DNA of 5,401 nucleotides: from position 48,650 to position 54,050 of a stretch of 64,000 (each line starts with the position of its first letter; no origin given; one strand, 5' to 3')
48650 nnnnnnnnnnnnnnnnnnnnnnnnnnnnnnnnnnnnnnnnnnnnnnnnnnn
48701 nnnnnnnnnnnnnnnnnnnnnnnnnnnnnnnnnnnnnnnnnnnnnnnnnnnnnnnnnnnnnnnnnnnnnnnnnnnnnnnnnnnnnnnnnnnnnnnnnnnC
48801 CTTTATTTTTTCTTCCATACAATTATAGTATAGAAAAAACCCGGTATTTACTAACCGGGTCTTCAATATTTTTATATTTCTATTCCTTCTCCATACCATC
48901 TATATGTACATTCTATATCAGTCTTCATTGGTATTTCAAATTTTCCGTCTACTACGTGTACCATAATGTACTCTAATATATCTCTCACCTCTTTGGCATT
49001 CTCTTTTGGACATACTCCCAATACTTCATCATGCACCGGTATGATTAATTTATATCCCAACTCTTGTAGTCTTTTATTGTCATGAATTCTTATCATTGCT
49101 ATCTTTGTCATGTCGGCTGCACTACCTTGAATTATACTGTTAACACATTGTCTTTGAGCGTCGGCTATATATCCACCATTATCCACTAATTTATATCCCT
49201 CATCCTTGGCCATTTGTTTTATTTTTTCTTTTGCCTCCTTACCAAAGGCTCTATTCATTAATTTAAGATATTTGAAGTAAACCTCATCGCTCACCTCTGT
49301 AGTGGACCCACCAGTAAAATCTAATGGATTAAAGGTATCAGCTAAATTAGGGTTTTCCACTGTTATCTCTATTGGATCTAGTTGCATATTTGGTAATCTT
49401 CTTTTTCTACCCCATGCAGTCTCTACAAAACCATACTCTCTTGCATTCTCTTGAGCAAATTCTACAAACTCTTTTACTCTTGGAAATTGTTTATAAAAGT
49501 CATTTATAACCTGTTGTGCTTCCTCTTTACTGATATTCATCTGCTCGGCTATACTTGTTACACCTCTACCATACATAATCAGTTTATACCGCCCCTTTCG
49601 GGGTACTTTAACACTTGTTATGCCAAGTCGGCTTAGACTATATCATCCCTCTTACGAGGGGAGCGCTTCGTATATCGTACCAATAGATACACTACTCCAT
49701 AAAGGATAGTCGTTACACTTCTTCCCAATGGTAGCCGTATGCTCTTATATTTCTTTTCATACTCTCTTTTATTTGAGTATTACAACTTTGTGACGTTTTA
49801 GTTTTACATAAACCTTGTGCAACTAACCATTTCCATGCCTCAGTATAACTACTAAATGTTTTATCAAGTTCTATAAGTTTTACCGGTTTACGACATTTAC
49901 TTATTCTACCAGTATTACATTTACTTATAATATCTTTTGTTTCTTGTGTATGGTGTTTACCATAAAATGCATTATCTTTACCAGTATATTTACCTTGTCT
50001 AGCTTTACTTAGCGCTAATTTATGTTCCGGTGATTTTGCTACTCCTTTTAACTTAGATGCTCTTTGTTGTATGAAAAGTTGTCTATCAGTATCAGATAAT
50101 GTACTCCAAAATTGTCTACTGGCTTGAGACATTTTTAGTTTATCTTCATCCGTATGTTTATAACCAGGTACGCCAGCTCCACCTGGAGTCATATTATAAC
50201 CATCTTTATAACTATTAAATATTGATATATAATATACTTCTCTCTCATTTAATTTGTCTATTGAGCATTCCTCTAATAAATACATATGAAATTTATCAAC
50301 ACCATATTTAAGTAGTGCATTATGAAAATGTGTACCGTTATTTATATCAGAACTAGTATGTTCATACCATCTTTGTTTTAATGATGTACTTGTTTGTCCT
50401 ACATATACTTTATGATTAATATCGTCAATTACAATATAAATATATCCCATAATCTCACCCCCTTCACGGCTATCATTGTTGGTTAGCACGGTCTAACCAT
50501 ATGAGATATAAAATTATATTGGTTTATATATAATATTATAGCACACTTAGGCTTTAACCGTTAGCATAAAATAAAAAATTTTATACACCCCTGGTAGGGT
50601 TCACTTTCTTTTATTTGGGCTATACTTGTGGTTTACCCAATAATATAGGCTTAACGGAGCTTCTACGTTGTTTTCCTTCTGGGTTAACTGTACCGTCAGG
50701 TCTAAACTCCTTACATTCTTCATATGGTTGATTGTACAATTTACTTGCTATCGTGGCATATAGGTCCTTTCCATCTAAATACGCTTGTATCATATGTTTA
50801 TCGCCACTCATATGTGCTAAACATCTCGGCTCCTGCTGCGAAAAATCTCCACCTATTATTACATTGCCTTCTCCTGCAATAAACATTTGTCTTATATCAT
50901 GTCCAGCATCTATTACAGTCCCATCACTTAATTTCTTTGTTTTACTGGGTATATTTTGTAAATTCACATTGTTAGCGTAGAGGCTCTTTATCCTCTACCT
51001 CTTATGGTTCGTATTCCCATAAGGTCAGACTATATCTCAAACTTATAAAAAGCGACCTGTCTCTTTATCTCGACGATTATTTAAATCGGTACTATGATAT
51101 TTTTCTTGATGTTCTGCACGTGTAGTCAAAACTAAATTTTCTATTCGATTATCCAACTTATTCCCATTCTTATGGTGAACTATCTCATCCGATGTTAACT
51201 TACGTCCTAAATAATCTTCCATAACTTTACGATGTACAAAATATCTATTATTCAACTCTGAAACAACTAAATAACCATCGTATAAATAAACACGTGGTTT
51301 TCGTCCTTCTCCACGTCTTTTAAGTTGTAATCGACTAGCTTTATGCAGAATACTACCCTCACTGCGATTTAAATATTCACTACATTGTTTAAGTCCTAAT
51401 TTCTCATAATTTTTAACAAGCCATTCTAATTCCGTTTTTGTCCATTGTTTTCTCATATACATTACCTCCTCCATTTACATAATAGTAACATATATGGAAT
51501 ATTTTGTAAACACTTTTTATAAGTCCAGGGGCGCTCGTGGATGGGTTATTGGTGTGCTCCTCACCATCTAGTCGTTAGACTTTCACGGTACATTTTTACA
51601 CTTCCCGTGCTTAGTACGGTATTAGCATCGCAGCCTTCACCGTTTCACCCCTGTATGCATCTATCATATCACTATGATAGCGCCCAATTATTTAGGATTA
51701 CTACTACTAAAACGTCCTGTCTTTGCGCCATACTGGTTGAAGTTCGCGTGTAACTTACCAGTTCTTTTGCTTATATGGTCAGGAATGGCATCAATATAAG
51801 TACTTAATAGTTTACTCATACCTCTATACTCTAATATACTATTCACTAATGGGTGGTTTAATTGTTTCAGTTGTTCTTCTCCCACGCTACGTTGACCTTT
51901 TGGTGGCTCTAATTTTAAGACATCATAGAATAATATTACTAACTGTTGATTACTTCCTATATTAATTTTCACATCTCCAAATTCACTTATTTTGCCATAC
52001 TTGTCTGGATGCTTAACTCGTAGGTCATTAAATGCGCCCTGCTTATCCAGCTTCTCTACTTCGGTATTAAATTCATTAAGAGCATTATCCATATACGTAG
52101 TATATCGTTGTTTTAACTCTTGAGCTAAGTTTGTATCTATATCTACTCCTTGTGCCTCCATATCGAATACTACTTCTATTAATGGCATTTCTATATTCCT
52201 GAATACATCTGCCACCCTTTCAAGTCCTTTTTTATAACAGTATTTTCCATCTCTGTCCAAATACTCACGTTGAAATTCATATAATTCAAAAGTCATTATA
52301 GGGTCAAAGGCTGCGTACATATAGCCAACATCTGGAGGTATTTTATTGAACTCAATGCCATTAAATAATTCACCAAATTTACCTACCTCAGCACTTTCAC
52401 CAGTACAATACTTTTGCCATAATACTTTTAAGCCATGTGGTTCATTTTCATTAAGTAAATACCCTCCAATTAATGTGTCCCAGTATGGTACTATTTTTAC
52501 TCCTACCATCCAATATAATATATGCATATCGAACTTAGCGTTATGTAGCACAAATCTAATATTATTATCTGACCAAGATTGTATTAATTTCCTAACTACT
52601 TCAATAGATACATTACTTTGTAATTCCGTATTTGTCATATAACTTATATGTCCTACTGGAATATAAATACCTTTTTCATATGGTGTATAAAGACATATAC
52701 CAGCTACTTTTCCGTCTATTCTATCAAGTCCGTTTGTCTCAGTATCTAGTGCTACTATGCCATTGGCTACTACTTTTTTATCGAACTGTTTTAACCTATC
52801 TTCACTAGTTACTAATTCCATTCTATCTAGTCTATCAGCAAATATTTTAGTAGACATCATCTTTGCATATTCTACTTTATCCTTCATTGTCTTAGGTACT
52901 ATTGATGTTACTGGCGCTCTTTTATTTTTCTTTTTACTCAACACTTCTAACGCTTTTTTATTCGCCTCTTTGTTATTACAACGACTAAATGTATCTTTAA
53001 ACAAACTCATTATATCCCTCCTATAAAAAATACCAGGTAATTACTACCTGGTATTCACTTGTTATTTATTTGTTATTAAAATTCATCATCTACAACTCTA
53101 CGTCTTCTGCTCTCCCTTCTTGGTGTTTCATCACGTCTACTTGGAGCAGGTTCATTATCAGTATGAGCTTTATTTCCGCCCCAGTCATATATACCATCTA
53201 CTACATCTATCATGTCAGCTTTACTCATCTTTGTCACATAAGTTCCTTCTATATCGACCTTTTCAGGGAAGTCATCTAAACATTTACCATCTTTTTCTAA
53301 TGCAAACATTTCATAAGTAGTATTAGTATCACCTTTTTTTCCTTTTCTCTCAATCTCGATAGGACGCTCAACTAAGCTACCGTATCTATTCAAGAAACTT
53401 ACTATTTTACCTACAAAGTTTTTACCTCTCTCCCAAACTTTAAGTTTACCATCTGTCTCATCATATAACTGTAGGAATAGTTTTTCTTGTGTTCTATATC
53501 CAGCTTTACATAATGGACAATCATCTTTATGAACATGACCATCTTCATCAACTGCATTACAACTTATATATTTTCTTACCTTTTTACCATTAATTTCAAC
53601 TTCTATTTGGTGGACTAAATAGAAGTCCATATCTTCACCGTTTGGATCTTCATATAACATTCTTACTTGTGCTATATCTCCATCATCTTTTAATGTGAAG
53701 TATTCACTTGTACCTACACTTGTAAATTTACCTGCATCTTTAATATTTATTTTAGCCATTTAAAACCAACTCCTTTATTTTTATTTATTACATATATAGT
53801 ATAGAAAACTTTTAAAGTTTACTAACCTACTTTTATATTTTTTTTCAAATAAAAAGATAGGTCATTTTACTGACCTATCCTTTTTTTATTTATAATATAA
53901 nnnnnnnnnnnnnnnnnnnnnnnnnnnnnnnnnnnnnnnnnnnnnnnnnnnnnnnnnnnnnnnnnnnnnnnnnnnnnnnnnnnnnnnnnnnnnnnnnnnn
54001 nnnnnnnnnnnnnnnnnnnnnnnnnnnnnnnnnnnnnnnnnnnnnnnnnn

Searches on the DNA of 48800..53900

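Call 72: search_rna_families(source=window, start=48800, end=53900, threshold=evalue, max_evalue=1)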
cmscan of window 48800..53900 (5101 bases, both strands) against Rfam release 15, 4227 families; matches with E-value up to 1: 1.
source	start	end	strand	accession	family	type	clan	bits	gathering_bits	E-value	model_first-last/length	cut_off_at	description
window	50503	50654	+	RF02374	YenS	Gene; sRNA;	-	20.3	80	0.28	1-169/169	no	Yersinia YenS sRNA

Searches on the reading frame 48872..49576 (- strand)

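Call 73: search_protein_families(library=pfam, proteins=[window:48872-49576:-], max_evalue=0.001)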
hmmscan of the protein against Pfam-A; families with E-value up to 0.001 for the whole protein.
window:48872-49576:- (234 aa): 1 family
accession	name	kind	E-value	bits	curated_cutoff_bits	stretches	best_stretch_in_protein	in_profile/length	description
PF00476.26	DNA_pol_A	-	7.3e-38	130.9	34.3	2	138-228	290-380/381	DNA polymerase family A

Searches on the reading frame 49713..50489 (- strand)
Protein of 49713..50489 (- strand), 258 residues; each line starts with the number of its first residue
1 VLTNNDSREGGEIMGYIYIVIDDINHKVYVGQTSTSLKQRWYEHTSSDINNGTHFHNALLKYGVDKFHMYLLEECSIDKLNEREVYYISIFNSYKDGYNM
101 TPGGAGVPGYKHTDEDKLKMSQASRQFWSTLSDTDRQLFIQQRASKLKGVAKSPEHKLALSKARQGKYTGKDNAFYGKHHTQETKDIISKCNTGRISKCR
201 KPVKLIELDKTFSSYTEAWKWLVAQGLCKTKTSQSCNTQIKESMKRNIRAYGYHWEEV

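Call 73: search_protein_families(library=pfam, proteins=[window:49713-50489:-], max_evalue=0.001)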
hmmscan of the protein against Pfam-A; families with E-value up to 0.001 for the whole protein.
window:49713-50489:- (258 aa): 2 families
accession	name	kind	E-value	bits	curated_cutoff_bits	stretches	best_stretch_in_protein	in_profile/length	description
PF01541.30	GIY-YIG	-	1.1e-10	42.1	22.6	1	14-96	1-75/78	GIY-YIG catalytic domain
PF07460.16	NUMOD3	-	1.6e-10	41.2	20.4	1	153-189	5-37/37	NUMOD3 motif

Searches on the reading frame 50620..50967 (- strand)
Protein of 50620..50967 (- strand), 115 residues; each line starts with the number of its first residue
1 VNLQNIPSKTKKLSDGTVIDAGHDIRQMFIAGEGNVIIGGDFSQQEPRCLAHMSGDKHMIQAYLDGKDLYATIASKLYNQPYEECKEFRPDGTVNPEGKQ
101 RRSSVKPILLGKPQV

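Call 73: search_protein_families(library=pfam, proteins=[window:50620-50967:-], max_evalue=0.001)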
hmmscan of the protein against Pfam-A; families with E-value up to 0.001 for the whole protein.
window:50620-50967:- (115 aa): 1 family
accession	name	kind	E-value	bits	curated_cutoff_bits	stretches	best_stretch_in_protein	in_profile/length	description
PF00476.26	DNA_pol_A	-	8.9e-21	74.7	34.3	1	2-86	127-203/381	DNA polymerase family A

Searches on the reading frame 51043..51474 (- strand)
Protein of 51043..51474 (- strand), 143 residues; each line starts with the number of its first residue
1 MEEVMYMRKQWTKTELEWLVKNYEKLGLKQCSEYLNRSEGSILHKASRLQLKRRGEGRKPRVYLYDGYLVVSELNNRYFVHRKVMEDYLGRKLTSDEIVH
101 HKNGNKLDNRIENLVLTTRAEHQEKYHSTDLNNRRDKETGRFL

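Call 73: search_protein_families(library=pfam, proteins=[window:51043-51474:-], max_evalue=0.001)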
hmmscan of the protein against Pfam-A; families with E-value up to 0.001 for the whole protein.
window:51043-51474:- (143 aa): 1 family
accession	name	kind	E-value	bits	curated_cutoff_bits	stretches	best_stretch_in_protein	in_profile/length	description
PF13392.12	HNH_3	-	9.3e-15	54.4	24.8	1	78-123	1-45/46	HNH endonuclease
